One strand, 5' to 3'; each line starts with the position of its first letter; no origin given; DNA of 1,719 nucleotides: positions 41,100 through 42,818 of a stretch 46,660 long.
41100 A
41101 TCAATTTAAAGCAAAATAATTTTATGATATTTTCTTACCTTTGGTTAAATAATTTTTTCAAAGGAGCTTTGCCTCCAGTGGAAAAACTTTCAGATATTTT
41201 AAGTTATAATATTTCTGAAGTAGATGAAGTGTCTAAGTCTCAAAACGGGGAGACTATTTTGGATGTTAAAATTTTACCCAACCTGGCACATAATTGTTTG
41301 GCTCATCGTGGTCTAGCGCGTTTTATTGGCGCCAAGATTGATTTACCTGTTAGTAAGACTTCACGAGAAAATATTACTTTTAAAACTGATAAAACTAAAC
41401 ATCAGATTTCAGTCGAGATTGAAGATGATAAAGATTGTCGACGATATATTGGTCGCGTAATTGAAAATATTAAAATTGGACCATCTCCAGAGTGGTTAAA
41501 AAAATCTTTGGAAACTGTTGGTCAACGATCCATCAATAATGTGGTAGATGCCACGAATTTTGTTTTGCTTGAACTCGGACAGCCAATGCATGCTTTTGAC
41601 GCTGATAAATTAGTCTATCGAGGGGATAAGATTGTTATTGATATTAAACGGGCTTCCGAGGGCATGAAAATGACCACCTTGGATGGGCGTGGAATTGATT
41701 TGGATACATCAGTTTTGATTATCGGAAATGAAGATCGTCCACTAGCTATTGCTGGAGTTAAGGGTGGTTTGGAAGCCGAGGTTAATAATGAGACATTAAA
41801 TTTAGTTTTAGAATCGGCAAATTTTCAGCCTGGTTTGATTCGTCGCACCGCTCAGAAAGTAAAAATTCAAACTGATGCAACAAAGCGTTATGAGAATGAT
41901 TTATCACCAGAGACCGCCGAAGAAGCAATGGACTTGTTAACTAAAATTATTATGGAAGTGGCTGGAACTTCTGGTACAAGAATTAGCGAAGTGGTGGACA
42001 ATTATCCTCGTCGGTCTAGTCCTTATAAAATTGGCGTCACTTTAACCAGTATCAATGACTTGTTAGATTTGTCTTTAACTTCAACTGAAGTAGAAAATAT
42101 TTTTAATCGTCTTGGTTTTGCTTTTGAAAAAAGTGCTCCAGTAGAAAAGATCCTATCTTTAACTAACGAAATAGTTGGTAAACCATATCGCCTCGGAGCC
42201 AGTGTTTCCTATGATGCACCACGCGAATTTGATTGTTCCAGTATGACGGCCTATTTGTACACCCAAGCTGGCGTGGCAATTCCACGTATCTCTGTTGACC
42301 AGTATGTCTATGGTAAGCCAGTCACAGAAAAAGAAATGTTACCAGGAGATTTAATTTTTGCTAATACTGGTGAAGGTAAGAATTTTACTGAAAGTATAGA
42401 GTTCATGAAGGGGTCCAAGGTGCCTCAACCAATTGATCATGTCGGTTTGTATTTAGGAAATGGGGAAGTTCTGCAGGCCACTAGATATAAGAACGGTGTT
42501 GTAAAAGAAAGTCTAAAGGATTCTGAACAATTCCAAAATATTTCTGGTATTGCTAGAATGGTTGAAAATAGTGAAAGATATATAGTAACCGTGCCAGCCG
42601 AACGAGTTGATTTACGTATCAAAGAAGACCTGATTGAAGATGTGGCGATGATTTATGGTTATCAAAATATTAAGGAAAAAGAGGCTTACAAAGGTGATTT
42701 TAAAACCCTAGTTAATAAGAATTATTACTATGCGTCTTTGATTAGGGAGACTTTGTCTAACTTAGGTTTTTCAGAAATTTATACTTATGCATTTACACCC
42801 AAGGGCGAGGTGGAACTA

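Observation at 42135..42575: NlpC/P60 papain-like hydrolase domain inserted inside the B5 domain of PheRS beta subunit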

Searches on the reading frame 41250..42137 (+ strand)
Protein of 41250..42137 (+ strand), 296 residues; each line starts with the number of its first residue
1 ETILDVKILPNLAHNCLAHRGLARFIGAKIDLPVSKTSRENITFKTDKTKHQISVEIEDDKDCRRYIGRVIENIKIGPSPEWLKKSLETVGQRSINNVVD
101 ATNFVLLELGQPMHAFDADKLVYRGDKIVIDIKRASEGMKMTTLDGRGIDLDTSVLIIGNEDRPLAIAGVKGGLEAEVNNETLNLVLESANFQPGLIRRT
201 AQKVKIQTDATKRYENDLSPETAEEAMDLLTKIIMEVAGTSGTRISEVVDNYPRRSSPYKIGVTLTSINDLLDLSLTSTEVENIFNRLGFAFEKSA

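Call 23: search_solved_structures(query=window:41250-42137:+, max_evalue=1e-10, show_alignments=5)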
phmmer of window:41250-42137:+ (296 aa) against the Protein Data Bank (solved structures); distinct sequences matched with E-value up to 1e-10: 11.
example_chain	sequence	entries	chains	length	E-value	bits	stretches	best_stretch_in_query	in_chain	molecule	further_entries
2rhs_B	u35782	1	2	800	3e-43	151.5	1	3-291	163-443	Phenylalanyl-tRNA synthetase beta chain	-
2rhq_B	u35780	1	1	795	3e-43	151.5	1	3-291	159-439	Phenylalanyl-tRNA synthetase beta chain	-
3pco_B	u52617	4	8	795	6.4e-43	150.4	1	3-290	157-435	Phenylalanyl-tRNA synthetase, beta chain | Phenylalanine--tRNA ligase beta subunit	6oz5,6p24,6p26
7n8y_B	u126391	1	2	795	3.2e-41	144.8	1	3-290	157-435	Phenylalanine--tRNA ligase beta subunit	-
4p71_A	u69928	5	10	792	3.2e-40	141.6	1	4-286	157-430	Phenylalanine--tRNA ligase beta subunit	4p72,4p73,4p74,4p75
6p8t_A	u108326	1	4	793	3.7e-37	131.5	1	2-289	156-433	Phenylalanine--tRNA ligase beta subunit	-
1b70_B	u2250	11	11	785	1.6e-32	116.3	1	1-292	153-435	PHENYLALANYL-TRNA SYNTHETASE | PROTEIN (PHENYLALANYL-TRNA SYNTHETASE) | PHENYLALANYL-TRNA SYNTHETASE BETA CHAIN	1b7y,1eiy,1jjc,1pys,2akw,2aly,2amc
2iy5_B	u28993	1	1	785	1.6e-32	116.3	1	1-292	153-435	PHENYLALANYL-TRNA SYNTHETASE BETA CHAIN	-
7k9m_B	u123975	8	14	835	5.2e-25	91.7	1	6-240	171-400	Phenylalanine--tRNA ligase beta subunit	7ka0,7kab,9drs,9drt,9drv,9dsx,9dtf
7k98_B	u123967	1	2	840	5.2e-25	91.7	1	6-240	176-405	Phenylalanine--tRNA ligase beta subunit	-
7daw_B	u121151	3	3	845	5.3e-25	91.6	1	6-240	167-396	Phenylalanine--tRNA ligase beta subunit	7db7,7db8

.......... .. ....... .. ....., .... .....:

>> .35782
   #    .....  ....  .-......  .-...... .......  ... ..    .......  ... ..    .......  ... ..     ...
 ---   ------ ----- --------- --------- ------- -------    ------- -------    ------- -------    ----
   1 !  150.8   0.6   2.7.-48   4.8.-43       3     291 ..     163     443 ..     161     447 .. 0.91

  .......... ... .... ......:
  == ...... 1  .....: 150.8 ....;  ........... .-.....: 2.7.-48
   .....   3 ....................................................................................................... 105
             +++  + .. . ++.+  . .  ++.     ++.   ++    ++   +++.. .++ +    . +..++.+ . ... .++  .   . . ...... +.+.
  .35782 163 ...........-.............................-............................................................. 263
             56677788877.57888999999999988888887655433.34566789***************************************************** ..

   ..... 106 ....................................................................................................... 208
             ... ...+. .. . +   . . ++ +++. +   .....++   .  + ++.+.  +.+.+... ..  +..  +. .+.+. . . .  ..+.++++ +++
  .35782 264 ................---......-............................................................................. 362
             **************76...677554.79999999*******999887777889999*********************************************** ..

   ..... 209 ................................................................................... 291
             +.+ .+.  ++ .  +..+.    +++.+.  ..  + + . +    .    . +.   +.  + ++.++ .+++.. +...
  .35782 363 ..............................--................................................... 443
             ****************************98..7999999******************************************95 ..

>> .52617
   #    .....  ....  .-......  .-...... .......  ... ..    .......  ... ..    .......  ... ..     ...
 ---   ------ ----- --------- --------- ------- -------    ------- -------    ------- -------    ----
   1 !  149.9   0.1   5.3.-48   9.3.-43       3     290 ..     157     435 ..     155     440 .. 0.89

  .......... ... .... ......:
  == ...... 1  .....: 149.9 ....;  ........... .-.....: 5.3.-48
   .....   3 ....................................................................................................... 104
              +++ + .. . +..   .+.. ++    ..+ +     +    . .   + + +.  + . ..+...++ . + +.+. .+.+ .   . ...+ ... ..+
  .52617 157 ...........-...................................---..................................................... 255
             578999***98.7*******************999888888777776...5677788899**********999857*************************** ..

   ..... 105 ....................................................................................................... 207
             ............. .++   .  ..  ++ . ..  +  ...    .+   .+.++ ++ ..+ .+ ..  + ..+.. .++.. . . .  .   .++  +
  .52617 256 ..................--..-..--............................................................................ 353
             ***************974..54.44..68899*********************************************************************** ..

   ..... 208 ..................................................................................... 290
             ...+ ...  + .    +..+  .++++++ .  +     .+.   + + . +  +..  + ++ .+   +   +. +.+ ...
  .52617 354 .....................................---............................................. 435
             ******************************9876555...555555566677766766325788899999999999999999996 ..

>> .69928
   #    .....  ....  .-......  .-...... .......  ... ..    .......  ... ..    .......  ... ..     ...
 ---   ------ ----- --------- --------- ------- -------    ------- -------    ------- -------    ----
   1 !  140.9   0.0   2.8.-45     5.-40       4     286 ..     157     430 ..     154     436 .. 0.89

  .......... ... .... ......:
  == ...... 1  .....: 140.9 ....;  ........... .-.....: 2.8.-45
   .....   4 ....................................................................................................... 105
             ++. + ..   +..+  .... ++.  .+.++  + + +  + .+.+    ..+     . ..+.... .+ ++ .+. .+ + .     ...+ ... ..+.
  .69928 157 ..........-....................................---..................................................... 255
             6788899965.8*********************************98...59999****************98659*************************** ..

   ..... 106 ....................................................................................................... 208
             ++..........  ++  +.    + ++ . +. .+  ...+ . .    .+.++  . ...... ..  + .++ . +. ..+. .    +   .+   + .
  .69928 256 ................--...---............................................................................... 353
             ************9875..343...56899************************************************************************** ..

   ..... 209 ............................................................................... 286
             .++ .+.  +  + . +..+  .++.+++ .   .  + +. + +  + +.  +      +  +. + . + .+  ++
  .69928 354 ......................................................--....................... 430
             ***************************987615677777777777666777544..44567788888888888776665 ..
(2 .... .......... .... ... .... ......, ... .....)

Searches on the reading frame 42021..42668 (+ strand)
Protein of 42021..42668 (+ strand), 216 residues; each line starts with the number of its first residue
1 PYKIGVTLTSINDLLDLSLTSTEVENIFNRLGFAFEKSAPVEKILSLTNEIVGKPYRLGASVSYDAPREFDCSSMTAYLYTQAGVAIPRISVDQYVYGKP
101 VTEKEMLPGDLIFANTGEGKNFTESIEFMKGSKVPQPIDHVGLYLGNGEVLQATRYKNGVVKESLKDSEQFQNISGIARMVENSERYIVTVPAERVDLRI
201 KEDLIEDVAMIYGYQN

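Call 34: find_related_loci(query=A2, collection=genome_contigs, flank=10000)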
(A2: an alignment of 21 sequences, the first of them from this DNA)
Query A2 (216 aa) in genome_contigs; peptide patterns used: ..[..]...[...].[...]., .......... (x = any residue, [..] = any of these).
600 stretches matched a pattern (row limit reached: there are more); 559 encode a relative of the query (tblastn E <= 1e-3); the best 80 are kept; 80 distinct loci.
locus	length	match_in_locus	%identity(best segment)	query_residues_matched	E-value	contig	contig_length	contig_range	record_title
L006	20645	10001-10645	53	1-215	1e-80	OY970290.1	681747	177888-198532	MAG: uncultured bacterium isolate MFD00082.bin.c.8 genome assembly, chromosome: 1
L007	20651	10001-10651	54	2-216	5e-80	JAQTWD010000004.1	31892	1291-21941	MAG: Candidatus Paceibacterota bacterium isolate STC_102 NODE_2814_length_31892_cov_3.600315_Sandtown_C, whole genome sh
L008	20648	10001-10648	54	1-215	1e-78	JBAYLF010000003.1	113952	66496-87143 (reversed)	MAG: Candidatus Paceibacterota bacterium isolate SO_2016_GW1_97 scaffold00382_OW334_2016, whole genome shotgun sequence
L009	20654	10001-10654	53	1-216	1e-78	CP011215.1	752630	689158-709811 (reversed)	MAG: Candidatus Campbellbacteria bacterium GW2011_OD1_34_28 chromosome, complete genome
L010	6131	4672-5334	53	1-216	3e-77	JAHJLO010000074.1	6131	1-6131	MAG: Patescibacteria group bacterium isolate Old_saline.mb.14 Old_saline.mb.14_k141_766493, whole genome shotgun sequenc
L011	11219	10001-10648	52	1-216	1e-73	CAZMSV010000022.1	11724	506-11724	MAG TPA_asm: uncultured Candidatus Saccharibacteria bacterium isolate SRP128246_co1_548 genome assembly, contig: NODE_13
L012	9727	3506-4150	47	2-214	4e-73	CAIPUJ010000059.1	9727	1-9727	uncultured bacterium isolate Loclat_bin-14315 genome assembly, contig: bin-14315:059/117, whole genome shotgun sequence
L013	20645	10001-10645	54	2-214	3e-73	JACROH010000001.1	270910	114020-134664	MAG: Candidatus Lloydbacteria bacterium isolate NC_groundwater_1956_Pr3_S-0.2um_47_5 scaffold_62052, whole genome shotgu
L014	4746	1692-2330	49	2-214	2e-72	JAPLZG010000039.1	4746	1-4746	MAG: Candidatus Taylorbacteria bacterium isolate LacPavin_0818_WC55_MAG_33_6 LacPavin_0818_WC55_scaffold_708187, whole g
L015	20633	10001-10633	47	4-214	1e-72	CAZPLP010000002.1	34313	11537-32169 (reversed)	MAG TPA_asm: uncultured Candidatus Saccharibacteria bacterium isolate SRP284006_co1_182 genome assembly, contig: NODE_18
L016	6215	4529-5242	46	2-216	6e-72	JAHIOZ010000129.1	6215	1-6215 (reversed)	MAG: Patescibacteria group bacterium isolate KR13_S3.mb.34 KR13_S3.mb.34_k141_605270, whole genome shotgun sequence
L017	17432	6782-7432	48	2-216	3e-70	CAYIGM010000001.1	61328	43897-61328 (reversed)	MAG TPA_asm: uncultured Candidatus Saccharibacteria bacterium isolate ERP119705_co22_125 genome assembly, contig: NODE_2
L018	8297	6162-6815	50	1-216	2e-70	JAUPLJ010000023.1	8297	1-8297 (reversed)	MAG: Patescibacteria group bacterium isolate erpe_2018_pw_18hr_WHONDRS-PP48-000091_A_bin.17 scaffold_1170, whole genome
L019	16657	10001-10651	50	1-216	3e-70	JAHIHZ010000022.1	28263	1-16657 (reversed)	MAG: Patescibacteria group bacterium isolate KR11_S3.mb.10 KR11_S3.mb.10_k141_368431, whole genome shotgun sequence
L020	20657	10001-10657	50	2-216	6e-70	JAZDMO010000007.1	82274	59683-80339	MAG: Patescibacteria group bacterium isolate MEGAHIT-group-0.66 k141_12927541, whole genome shotgun sequence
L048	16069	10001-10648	40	17-211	6e-52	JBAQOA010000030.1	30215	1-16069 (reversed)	MAG: Minisyncoccia bacterium isolate MFD12002_ilm_asm_bin21 k127_90161, whole genome shotgun sequence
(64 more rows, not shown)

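Call 39: search_protein_families(library=ncbifam, proteins=[L048:8833-9978:+, L048:9980-10654:+, L048:10654-11208:+], max_evalue=0.01)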
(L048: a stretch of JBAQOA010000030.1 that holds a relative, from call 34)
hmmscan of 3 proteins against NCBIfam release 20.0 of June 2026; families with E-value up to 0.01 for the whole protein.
L048:8833-9978:+ (382 aa): 6 families
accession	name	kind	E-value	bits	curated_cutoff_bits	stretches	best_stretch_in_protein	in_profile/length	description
NF051887.1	PheS_related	equivalog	1.5e-74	251.2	300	1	50-368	20-343/349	PheS-related mystery ligase SrmL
TIGR00469.1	pheS_mito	equivalog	2.1e-70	237.6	258.35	2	192-376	259-448/451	phenylalanine--tRNA ligase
TIGR00468.1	pheS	equivalog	8.3e-47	160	237.45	1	45-272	72-318/324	phenylalanine--tRNA ligase subunit alpha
NF003210.0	PRK04172.1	equivalog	4.2e-38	131.4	350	1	101-270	331-485/496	phenylalanine--tRNA ligase subunit alpha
TIGR00472.1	pheT_bact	equivalog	1.1e-21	76.8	402.65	1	279-380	698-798/798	phenylalanine--tRNA ligase subunit beta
TIGR02367.1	PylS_Cterm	equivalog_domain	1.8e-05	24.2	178.15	1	91-263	69-226/242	pyrrolysine--tRNA(Pyl) ligase large subunit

L048:9980-10654:+ (225 aa): 8 families
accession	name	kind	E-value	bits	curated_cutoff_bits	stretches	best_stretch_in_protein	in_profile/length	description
NF010495.0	PRK13914.1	equivalog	1.5e-11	43.9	647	1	37-119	370-448/481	invasion associated endopeptidase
NF038345.1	wall_hydro_RipC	exception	1.6e-10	40.9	425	1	44-104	262-318/362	peptidoglycan hydrolase RipC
NF033742.1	NlpC_p60_RipB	exception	1e-08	35.1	335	1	61-113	114-166/206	NlpC/P60 family peptidoglycan endopeptidase RipB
NF008096.1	PRK10838.1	equivalog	1.5e-07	31.3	186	0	33-119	68-151/189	bifunctional murein DD-endopeptidase/murein LD-carboxypeptidase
NF033743.1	NlpC_inact_RipD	exception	2.7e-06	27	215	1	60-105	91-136/181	NlpC/P60 family peptidoglycan-binding protein RipD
NF040678.1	EntFM_CwpFM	equivalog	2e-05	23.8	720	0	40-110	319-385/430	enterotoxin EntFM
NF046048.1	NlpC_P60_DIP1281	equivalog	4.1e-05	22.6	517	1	62-105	498-541/587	DIP1281 family NlpC/P60 protein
NF033741.1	NlpC_p60_RipA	exception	0.006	15.7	625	0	61-108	365-412/457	NlpC/P60 family peptidoglycan endopeptidase RipA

L048:10654-11208:+ (185 aa): 0 families

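Call 40: search_protein_families(library=pfam, proteins=[L048:8833-9978:+, L048:9980-10654:+, L048:10654-11208:+], max_evalue=0.01)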
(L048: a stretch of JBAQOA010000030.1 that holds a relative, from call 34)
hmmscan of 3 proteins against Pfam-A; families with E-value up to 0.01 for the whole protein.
L048:8833-9978:+ (382 aa): 2 families
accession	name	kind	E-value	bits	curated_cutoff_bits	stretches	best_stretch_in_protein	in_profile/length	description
PF01409.25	tRNA-synt_2d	-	2.1e-54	185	19.8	1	46-275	18-245/246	tRNA synthetases class II core domain (F)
PF03147.19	FDX-ACB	-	2.1e-23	83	31.1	1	286-380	1-94/94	Ferredoxin-fold anticodon binding domain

L048:9980-10654:+ (225 aa): 2 families
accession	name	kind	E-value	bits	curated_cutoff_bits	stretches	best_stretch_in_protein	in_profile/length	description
PF00877.26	NLPC_P60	-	1.1e-15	57.9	23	2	45-113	1-66/105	NlpC/P60 family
PF05382.19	Amidase_5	-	0.0027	18.1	21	0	58-81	25-48/142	Bacteriophage peptidoglycan hydrolase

L048:10654-11208:+ (185 aa): 2 families
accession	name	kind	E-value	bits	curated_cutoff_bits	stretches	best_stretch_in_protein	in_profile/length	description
PF13529.12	Peptidase_C39_2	-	1.1e-12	49.2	24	1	3-156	1-142/143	Peptidase_C39 like family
PF12385.14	Peptidase_C70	-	0.00029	21.2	19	1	113-159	83-126/141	Papain-like cysteine protease AvrRpt2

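Call 44: predict_structure(alignment_id=A2)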
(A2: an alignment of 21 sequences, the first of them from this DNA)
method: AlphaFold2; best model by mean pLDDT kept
length: 216 residues; sequences in the alignment: 21
mean_pLDDT: 95.0   pTM: 0.90
mean pLDDT of the five models: 95.0, 94.5, 94.4, 93.7, 93.5
residues with pLDDT >= 90: 198; 70-90: 18; 50-70: 0; < 50: 0
segments of 3 or more residues with pLDDT < 50: none
pLDDT, mean of each block of 10 residues (from residue 1): 93 94 96 96 97 97 95 98 96 98 98 90 93 95 98 97 97 97 96 90 93 83
secondary structure, 60 per line:
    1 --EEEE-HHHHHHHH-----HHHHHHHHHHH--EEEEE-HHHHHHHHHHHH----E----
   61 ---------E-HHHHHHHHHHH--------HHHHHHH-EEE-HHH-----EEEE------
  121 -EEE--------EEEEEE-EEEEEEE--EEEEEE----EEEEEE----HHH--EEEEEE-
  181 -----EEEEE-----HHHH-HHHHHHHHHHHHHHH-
elements in order: E3-6 H8-15 H21-31 E34-38 H40-51 H72-82 H91-97 E99-101 E111-114 E122-124 E133-138 E140-146 E149-154 E159-164 E174-179 E186-190 H196-199 H201-215

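Call 48: fold_search(model_id=the predicted structure, library=pdb)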
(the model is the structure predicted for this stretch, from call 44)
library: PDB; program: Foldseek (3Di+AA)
matches with E <= 10: 550; with E <= 0.001: 63
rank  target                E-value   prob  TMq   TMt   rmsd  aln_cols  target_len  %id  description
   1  7cfl_A                4.1e-12  1.00  0.53  0.88   2.2       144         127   30  X-ray structure of autolysin Acd24020 catalytic domain from Clostridium difficile (released 2020-11-25)
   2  7cfl_B                8.1e-12  1.00  0.52  0.91   1.6       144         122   29  X-ray structure of autolysin Acd24020 catalytic domain from Clostridium difficile (released 2020-11-25)
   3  2evr                  8.5e-10  1.00  0.53  0.51   5.8       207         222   17  CRYSTAL STRUCTURE OF A PUTATIVE GAMMA-D-GLUTAMYL-L-DIAMINO ACID ENDOPEPTIDASE (NPUN_R0659) FROM NOSTOC PUNCTIFORME PCC 7 (released 2005-11-22)
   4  2hbw                  1.4e-09  1.00  0.52  0.52   5.1       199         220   18  Crystal structure of a putative endopeptidase (ava_3396) from anabaena variabilis atcc 29413 at 1.05 A resolution (released 2006-08-08)
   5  4hpe_D                2.6e-09  1.00  0.52  0.39   2.5       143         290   24  Crystal structure of a putative cell wall hydrolase (CD630_03720) from Clostridium difficile 630 at 2.38 A resolution (released 2012-11-28)
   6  3pbi                  2.9e-09  1.00  0.50  0.54   7.8       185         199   26  Structure of the peptidoglycan hydrolase RipB (Rv1478) from Mycobacterium tuberculosis at 1.6 resolution (released 2011-08-31)
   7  4hpe_A                3.1e-09  1.00  0.52  0.39   2.5       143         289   24  Crystal structure of a putative cell wall hydrolase (CD630_03720) from Clostridium difficile 630 at 2.38 A resolution (released 2012-11-28)
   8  3h41                  3.5e-09  1.00  0.54  0.39   2.5       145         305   23  CRYSTAL STRUCTURE OF A NLPC/P60 FAMILY PROTEIN (BCE_2878) FROM BACILLUS CEREUS ATCC 10987 AT 1.79 A RESOLUTION (released 2009-05-05)
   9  9ubf_A                3.5e-09  1.00  0.52  0.88   2.5       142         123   25  X-ray structure of Clostridioides difficile autolysin Acd33800 catalytic domain (released 2025-10-15)
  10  8xup_J                5.0e-09  1.00  0.52  0.76   5.2       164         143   21  Crystal structure of lipoprotein NlpI in complex with MepS (released 2024-06-05)
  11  8v3w_H                7.7e-09  1.00  0.51  0.19   1.5       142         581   28  CryoEM Structure of Diffocin - precontracted - Baseplate - focused refinement on triplex region (released 2024-08-28)
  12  8xup_E                7.7e-09  1.00  0.50  0.78   7.1       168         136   21  Crystal structure of lipoprotein NlpI in complex with MepS (released 2024-06-05)
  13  8er5_B                8.7e-09  1.00  0.48  0.81   3.0       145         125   30  Crystal Structure of NlpC/P60 domain from Clostridium innocuum NlpC/P60 domain-containing protein CI_01448. (released 2023-10-18)
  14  6bim                  9.2e-09  1.00  0.51  0.40   3.8       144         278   23  Structure of NlpC1 from Trichomonas vaginalis (released 2018-11-07)
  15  6biq_A                1.1e-08  1.00  0.50  0.41   4.5       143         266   23  Structure of NlpC2 from Trichomonas vaginalis (released 2018-11-07)
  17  8er5_A                1.6e-08  1.00  0.49  0.81   3.0       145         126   30  Crystal Structure of NlpC/P60 domain from Clostridium innocuum NlpC/P60 domain-containing protein CI_01448. (released 2023-10-18)
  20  4fdy_A                1.9e-08  1.00  0.50  0.37   4.2       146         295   25  Crystal structure of a similar to lipoprotein, NLP/P60 family (SAV0400) from Staphylococcus aureus subsp. aureus Mu50  (released 2012-07-25)
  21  4xcm_A                2.0e-08  1.00  0.46  0.56   5.6       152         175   30  Crystal structure of the putative NlpC/P60 D,L endopeptidase from T. thermophilus (released 2015-01-14)
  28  4xcm_B                3.6e-08  1.00  0.46  0.46  18.3       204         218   24  Crystal structure of the putative NlpC/P60 D,L endopeptidase from T. thermophilus (released 2015-01-14)
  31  3i86_A                5.8e-08  1.00  0.50  0.77   3.6       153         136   26  Crystal structure of the P60 Domain from M. avium subspecies paratuberculosis antigen MAP1204 (released 2010-07-21)
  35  3i86_B                1.5e-07  1.00  0.50  0.76   3.6       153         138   26  Crystal structure of the P60 Domain from M. avium subspecies paratuberculosis antigen MAP1204 (released 2010-07-21)
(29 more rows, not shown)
